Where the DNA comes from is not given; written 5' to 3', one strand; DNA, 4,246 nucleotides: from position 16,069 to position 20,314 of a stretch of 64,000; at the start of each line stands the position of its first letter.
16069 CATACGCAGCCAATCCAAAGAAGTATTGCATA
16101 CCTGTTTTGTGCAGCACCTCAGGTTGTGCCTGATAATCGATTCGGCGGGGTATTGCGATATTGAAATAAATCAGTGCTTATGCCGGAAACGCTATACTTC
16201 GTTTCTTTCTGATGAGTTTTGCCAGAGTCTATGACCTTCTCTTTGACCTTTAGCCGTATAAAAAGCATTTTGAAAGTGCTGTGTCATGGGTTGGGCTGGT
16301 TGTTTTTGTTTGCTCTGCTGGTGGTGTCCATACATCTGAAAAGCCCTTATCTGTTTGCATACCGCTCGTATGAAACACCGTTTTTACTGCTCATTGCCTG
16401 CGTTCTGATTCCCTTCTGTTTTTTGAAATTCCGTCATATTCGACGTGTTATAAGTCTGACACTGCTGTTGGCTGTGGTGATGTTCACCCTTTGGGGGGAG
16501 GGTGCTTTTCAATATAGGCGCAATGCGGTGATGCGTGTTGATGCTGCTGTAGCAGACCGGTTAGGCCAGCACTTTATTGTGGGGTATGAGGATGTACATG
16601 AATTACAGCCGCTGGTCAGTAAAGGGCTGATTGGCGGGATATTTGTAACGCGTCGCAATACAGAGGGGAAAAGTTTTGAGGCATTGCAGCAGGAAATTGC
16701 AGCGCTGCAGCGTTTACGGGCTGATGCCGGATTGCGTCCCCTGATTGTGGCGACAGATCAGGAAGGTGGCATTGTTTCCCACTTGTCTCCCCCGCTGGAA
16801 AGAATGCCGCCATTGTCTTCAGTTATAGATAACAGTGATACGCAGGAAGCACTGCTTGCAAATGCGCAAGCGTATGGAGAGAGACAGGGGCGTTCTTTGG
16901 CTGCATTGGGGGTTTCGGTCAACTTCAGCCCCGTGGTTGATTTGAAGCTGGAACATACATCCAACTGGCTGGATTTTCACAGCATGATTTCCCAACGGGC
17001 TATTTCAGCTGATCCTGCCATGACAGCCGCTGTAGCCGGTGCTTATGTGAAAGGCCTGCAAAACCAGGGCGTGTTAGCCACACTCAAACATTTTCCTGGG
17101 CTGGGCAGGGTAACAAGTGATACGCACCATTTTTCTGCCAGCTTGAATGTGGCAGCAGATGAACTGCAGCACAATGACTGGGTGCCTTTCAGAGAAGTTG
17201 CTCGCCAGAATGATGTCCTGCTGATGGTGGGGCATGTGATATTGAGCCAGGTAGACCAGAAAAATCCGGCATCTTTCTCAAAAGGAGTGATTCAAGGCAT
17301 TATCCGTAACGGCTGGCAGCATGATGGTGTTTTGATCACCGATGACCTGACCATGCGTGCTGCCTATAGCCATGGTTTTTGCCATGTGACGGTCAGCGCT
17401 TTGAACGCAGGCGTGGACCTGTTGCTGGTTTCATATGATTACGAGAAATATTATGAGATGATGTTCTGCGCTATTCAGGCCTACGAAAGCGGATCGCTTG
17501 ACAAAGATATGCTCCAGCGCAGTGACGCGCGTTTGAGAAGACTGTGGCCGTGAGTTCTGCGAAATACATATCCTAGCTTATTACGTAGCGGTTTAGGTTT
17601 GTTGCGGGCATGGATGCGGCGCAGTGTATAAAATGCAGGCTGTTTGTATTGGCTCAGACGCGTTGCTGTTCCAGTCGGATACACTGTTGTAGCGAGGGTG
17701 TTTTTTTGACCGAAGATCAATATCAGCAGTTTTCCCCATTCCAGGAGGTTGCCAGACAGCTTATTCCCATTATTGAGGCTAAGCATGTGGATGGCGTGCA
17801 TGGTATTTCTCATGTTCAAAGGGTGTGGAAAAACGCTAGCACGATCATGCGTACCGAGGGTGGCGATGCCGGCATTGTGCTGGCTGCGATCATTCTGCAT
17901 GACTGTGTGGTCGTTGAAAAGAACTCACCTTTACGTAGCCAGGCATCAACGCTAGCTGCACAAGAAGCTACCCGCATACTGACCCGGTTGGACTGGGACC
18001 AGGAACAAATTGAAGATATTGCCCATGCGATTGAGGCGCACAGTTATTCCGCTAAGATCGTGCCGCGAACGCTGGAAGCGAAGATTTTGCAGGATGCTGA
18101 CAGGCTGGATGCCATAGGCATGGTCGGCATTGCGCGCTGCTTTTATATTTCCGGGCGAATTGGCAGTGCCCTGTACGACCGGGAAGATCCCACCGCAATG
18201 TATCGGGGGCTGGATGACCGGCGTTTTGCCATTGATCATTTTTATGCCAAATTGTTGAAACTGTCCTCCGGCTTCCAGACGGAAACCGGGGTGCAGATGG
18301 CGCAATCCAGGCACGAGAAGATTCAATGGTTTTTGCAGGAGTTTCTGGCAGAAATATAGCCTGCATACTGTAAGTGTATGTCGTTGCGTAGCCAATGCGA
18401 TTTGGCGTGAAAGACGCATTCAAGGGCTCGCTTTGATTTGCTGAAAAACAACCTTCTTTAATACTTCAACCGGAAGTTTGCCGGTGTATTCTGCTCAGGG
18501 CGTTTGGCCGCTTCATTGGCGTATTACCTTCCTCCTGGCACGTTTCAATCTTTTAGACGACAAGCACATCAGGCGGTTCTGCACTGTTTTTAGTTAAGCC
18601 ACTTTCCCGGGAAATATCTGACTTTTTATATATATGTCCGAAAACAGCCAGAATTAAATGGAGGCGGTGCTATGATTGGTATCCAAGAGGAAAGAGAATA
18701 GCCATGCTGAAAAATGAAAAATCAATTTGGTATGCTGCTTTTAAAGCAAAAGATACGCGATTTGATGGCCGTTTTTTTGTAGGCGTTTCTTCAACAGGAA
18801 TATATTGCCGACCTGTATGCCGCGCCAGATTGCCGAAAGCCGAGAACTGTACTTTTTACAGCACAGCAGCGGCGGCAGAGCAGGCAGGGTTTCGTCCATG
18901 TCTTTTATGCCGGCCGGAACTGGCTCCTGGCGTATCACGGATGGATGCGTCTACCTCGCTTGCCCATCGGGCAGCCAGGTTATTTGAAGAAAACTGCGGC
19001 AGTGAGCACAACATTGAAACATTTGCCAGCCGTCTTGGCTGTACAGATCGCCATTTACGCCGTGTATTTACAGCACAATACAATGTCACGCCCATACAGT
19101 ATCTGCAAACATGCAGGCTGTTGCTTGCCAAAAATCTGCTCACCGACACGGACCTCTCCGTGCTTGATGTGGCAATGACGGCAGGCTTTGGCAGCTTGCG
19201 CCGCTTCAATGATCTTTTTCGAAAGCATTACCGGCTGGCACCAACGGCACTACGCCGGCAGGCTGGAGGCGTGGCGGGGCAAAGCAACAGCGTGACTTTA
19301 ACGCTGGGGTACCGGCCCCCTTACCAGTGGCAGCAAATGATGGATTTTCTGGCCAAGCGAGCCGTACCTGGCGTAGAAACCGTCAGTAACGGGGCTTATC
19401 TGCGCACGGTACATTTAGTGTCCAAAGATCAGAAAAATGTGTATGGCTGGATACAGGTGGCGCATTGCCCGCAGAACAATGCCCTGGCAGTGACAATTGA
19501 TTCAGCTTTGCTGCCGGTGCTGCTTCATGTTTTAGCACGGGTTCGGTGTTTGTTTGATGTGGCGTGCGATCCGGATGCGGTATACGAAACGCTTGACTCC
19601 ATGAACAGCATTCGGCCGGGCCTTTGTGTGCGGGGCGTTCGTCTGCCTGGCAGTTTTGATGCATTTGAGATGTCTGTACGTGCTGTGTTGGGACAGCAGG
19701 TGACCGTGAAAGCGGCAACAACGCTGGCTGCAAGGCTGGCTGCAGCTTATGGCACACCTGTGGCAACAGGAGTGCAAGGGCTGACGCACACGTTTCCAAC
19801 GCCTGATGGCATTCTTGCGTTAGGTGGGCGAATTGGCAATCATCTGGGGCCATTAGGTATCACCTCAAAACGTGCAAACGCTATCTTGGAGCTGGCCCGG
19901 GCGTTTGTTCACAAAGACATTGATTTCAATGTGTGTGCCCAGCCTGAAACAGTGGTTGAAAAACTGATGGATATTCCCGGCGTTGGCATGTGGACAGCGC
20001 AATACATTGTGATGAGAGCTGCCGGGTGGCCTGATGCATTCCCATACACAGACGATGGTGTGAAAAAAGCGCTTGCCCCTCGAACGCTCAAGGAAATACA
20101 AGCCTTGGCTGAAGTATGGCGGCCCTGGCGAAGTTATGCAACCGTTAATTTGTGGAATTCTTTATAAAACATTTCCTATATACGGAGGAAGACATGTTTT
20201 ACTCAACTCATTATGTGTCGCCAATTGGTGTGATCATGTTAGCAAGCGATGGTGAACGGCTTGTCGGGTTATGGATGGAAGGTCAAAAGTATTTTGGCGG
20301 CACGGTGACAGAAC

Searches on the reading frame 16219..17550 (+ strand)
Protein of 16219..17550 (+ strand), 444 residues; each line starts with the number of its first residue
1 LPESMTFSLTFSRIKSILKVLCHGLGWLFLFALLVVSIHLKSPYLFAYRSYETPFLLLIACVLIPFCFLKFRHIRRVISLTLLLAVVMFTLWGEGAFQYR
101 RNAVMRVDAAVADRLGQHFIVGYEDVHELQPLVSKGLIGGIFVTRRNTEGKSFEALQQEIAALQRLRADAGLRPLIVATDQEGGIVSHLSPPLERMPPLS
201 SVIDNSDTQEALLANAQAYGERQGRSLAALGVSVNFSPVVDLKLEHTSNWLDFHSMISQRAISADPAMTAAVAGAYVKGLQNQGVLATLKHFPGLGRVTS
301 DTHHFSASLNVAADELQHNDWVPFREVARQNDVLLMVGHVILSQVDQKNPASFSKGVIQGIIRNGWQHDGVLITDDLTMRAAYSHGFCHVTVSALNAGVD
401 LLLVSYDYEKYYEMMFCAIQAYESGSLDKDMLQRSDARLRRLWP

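Call 8: search_protein_families(library=pfam, proteins=[window:16219-17550:+], max_evalue=0.001)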
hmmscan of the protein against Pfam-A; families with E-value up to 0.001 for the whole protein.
window:16219-17550:+ (444 aa): 1 family
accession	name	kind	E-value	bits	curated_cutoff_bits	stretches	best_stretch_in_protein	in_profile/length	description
PF00933.27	Glyco_hydro_3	-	8.3e-54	183.6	27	1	113-441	4-315/316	Glycosyl hydrolase family 3 N terminal domain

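Call 95: search_protein_families(library=pfam, proteins=[window:16219-17550:+], max_evalue=0.01)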
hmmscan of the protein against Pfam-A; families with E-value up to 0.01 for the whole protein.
window:16219-17550:+ (444 aa): 1 family
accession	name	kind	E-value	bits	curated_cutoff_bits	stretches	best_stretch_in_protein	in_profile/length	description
PF00933.27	Glyco_hydro_3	-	8.3e-54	183.6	27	1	113-441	4-315/316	Glycosyl hydrolase family 3 N terminal domain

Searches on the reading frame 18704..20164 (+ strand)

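Call 95: search_protein_families(library=pfam, proteins=[window:18704-20164:+], max_evalue=0.01)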
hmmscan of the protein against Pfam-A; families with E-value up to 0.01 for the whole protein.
window:18704-20164:+ (487 aa): 6 families
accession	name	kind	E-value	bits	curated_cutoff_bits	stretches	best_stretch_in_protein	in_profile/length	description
PF06029.17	AlkA_N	-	2.2e-33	115.4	26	1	198-319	1-118/118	AlkA N-terminal domain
PF02805.21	Ada_Zn_binding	-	2.6e-29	101.5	23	1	10-72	3-65/65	Metal binding domain of Ada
PF12833.13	HTH_18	-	1.6e-23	83.2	33.6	1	108-186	2-80/80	Helix-turn-helix domain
PF00165.29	HTH_AraC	-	6.4e-12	45.7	26.6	2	148-184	6-41/42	Bacterial regulatory helix-turn-helix proteins, AraC family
PF00730.31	HhH-GPD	-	2.9e-08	34.4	26.2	1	325-457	1-83/108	HhH-GPD superfamily base excision DNA repair protein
PF00633.29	HHH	-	0.0041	17.4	24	0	418-433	10-25/30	Helix-hairpin-helix motif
